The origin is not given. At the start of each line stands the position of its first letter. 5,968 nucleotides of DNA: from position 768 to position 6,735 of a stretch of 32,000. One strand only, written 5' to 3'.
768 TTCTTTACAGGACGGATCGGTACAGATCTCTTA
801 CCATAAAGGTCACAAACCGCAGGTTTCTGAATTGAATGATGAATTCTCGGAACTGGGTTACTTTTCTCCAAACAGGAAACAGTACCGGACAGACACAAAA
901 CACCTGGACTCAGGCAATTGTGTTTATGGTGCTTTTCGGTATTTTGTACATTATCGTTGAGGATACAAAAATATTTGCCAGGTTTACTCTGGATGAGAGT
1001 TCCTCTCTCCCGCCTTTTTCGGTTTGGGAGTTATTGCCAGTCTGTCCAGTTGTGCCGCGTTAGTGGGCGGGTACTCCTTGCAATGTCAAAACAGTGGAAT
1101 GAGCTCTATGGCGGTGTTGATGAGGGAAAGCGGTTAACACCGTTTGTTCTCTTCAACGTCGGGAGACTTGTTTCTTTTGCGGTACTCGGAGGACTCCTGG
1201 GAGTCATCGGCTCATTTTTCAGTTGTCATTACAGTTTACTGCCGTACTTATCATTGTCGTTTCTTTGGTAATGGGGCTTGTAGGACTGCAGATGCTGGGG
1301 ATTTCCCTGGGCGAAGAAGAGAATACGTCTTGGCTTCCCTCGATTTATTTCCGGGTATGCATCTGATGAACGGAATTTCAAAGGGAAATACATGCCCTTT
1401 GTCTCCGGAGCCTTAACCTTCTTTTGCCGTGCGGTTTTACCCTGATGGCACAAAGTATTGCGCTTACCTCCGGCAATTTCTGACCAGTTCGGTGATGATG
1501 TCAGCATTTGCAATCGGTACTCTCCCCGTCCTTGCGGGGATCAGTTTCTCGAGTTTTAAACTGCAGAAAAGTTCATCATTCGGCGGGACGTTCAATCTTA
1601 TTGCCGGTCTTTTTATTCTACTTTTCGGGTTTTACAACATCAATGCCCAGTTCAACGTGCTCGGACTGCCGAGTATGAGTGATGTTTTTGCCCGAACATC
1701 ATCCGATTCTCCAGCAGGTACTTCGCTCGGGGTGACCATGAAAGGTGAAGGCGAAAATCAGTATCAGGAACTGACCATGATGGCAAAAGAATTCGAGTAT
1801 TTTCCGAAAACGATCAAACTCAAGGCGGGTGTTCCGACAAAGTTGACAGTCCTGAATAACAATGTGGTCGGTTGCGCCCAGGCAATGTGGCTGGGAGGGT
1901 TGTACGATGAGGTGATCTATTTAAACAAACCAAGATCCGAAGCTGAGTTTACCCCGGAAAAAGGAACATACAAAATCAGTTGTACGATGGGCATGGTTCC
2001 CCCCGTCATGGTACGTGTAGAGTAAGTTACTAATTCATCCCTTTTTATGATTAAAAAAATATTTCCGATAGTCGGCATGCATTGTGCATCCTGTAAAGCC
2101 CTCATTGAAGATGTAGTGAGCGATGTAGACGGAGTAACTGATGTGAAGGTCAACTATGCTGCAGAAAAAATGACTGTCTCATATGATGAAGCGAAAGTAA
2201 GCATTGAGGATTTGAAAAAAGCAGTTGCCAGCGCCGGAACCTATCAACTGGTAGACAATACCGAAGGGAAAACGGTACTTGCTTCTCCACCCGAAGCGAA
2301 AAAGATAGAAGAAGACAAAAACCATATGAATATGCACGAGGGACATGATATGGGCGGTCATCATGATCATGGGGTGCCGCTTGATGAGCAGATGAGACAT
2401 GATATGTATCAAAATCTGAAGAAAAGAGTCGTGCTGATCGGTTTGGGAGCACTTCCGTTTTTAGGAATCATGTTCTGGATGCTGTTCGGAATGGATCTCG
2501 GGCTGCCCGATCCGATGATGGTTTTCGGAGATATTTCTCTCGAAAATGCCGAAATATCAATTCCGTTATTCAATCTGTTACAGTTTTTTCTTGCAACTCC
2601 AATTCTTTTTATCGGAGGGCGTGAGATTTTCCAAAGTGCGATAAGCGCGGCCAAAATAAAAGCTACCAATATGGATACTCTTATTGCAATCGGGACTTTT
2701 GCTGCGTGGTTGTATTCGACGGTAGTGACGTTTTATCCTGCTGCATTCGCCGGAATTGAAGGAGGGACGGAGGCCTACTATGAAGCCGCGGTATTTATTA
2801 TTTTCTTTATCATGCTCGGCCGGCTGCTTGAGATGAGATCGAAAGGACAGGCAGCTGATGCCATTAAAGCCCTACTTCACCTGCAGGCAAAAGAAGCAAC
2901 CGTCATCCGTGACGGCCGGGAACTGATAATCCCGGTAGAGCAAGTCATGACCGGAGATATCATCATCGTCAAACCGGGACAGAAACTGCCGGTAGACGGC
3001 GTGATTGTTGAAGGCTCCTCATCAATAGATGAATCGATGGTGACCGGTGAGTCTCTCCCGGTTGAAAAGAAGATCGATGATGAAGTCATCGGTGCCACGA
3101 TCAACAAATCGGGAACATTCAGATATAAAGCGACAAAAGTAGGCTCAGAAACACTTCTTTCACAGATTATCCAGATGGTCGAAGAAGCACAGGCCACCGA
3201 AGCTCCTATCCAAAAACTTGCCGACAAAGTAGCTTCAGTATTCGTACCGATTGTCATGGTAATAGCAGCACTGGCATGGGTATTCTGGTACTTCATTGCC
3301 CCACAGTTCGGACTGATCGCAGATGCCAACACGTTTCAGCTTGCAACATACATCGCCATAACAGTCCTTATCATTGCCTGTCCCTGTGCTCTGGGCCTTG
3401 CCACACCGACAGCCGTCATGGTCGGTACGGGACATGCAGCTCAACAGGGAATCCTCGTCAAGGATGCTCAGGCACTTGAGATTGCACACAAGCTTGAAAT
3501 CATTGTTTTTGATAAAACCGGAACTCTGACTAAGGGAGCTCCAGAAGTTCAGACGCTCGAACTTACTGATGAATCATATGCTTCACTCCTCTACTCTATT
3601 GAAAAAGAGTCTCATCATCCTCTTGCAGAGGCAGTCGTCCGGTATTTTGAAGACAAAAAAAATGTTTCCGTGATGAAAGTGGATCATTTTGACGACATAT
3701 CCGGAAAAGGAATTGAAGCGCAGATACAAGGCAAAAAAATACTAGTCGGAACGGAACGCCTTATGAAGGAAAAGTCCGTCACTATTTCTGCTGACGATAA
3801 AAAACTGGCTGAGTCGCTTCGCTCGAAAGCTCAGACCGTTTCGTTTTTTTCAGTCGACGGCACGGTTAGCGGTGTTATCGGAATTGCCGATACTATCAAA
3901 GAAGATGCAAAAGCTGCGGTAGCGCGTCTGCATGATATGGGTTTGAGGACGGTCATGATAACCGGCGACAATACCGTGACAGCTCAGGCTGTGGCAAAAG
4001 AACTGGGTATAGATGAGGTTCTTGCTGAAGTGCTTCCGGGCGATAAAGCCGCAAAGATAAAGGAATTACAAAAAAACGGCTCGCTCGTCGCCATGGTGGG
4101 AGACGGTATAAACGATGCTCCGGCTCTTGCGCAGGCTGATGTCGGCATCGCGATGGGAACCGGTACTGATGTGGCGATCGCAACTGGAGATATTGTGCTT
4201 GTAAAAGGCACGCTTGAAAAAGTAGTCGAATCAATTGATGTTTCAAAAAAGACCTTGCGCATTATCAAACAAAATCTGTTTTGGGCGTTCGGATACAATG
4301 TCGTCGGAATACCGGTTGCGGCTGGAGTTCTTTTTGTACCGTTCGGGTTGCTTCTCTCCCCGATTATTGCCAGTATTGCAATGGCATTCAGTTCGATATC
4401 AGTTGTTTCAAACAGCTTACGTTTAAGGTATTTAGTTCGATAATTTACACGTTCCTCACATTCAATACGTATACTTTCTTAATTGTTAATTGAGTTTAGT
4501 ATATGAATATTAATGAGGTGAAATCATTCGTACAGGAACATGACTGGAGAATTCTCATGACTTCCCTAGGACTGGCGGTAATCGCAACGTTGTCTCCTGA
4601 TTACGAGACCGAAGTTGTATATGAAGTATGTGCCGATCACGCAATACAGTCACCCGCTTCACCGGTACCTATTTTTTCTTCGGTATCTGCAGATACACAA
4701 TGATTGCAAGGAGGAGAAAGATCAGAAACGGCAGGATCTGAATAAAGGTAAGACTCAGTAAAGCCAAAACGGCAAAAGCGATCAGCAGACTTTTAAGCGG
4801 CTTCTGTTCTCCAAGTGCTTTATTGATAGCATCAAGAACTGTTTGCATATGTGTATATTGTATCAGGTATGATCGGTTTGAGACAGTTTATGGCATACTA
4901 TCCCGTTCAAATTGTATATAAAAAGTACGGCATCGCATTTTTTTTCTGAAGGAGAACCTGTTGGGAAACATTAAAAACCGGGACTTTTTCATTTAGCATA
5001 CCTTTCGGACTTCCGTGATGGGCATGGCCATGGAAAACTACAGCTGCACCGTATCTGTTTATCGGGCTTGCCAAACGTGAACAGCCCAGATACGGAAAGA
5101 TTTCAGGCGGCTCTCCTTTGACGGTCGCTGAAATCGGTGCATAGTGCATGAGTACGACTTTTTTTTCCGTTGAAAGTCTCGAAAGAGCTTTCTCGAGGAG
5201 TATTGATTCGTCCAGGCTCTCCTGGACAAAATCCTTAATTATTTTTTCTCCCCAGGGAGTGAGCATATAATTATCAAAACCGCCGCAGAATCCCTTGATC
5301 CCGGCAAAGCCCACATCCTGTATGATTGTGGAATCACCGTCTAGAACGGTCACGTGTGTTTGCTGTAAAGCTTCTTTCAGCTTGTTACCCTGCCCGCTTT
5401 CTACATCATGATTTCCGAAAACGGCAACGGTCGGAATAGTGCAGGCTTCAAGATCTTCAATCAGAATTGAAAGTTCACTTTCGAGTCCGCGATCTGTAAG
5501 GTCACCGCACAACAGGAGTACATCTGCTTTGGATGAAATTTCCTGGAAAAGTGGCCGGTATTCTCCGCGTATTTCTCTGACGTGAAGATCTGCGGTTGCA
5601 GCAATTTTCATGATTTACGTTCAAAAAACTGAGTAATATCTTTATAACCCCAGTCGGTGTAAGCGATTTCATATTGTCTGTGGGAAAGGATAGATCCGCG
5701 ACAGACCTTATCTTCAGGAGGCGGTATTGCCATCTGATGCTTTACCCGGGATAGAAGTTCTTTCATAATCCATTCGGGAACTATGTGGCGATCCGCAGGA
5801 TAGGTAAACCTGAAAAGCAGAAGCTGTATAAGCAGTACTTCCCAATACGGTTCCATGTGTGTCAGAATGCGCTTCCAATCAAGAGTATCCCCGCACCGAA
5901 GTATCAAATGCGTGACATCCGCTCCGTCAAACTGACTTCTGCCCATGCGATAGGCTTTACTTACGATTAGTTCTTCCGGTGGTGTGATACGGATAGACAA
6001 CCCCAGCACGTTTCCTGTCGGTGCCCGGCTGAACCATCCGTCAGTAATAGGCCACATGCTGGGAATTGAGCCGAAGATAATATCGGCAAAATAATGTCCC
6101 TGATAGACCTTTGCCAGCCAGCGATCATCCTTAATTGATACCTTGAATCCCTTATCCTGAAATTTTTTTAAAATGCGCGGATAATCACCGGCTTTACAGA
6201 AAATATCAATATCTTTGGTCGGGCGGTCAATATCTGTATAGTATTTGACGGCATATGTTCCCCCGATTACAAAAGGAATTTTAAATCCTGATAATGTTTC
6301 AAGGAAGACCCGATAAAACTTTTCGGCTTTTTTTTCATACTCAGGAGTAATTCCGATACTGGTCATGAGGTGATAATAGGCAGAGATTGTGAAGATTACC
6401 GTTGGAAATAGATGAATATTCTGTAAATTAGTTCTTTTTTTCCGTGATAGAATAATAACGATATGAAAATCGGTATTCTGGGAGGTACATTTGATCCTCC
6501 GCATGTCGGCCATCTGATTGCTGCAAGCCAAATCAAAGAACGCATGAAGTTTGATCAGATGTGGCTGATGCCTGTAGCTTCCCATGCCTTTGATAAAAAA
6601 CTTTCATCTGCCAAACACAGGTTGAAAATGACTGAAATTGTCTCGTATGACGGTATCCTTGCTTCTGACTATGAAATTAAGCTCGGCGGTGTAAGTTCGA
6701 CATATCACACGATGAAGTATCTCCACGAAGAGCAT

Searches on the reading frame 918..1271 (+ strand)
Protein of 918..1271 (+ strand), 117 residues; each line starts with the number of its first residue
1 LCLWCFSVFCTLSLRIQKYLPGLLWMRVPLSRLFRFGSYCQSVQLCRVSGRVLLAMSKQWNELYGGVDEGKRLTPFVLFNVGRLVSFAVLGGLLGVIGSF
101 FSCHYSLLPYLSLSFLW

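Call 80: search_protein_families(library=pfam, proteins=[window:918-1271:+])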
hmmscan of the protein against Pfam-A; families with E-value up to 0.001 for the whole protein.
window:918-1271:+ (117 aa): 1 family
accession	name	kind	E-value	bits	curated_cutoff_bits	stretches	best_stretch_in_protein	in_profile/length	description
PF13386.12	DsbD_2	-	4.9e-05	23.8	24.9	1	71-104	30-63/199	Cytochrome C biogenesis protein transmembrane region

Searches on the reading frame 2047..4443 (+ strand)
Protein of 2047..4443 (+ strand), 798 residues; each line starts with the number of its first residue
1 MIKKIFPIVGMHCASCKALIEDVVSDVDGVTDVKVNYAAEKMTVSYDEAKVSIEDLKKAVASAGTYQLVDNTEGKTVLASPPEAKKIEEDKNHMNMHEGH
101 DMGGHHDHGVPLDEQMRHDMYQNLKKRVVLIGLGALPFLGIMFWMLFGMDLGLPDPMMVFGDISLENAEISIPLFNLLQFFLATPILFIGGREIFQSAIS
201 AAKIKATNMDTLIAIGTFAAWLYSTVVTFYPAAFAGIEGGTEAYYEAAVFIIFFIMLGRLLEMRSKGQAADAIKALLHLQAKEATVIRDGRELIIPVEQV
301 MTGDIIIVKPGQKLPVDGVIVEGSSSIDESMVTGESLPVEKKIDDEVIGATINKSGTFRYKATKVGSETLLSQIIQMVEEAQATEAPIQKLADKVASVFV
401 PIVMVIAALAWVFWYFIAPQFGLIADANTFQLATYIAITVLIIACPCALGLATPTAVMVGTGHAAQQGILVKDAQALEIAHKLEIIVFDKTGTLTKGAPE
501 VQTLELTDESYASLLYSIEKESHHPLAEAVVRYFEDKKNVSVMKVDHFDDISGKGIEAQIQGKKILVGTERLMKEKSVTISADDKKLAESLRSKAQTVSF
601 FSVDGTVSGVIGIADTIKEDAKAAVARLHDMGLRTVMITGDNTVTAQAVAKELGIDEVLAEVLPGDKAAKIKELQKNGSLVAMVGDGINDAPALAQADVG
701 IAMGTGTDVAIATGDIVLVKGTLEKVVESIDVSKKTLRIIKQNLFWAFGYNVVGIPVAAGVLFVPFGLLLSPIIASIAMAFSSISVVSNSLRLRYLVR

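Call 79: search_protein_families(library=pfam, proteins=[window:2047-4443:+])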
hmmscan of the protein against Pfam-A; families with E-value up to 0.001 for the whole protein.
window:2047-4443:+ (798 aa): 5 families
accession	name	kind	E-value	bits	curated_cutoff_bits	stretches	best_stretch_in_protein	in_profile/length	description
PF00122.25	E1-E2_ATPase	-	6.3e-59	199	28.1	1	279-466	2-180/181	E1-E2 ATPase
PF00702.32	Hydrolase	-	1.1e-36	127.5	26.4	1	485-698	3-191/191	haloacid dehalogenase-like hydrolase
PF00403.32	HMA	-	5e-17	62.5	24.8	1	6-64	2-60/62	Heavy-metal-associated domain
PF08282.18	Hydrolase_3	-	6.9e-07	29.7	20.9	0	672-717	197-242/255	haloacid dehalogenase-like hydrolase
PF12710.13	HAD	-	8.8e-07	30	27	1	617-694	86-188/189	haloacid dehalogenase-like hydrolase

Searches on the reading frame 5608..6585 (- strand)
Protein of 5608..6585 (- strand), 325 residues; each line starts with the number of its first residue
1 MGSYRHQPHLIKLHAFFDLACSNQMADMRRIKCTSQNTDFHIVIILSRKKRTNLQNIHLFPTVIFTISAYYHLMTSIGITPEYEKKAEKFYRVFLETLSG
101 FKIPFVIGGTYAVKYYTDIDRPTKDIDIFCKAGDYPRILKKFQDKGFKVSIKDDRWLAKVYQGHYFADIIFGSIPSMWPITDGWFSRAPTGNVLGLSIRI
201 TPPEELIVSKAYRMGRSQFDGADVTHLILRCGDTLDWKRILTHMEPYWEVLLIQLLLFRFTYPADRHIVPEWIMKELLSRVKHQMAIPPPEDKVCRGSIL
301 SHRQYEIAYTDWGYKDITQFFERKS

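Call 79: search_protein_families(library=pfam, proteins=[window:5608-6585:-])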
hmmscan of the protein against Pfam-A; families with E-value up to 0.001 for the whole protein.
window:5608-6585:- (325 aa): 3 families
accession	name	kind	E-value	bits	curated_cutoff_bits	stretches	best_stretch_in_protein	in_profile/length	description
PF14907.12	NTP_transf_5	-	0.00022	21.3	31.2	1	108-244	79-228/249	Uncharacterised nucleotidyltransferase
PF10706.15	Aminoglyc_resit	-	0.00056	20.5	21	0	95-152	6-64/149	Aminoglycoside-2''-adenylyltransferase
PF09970.15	DUF2204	-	0.00083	19.5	20.3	0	91-249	5-169/181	Nucleotidyl transferase of unknown function (DUF2204)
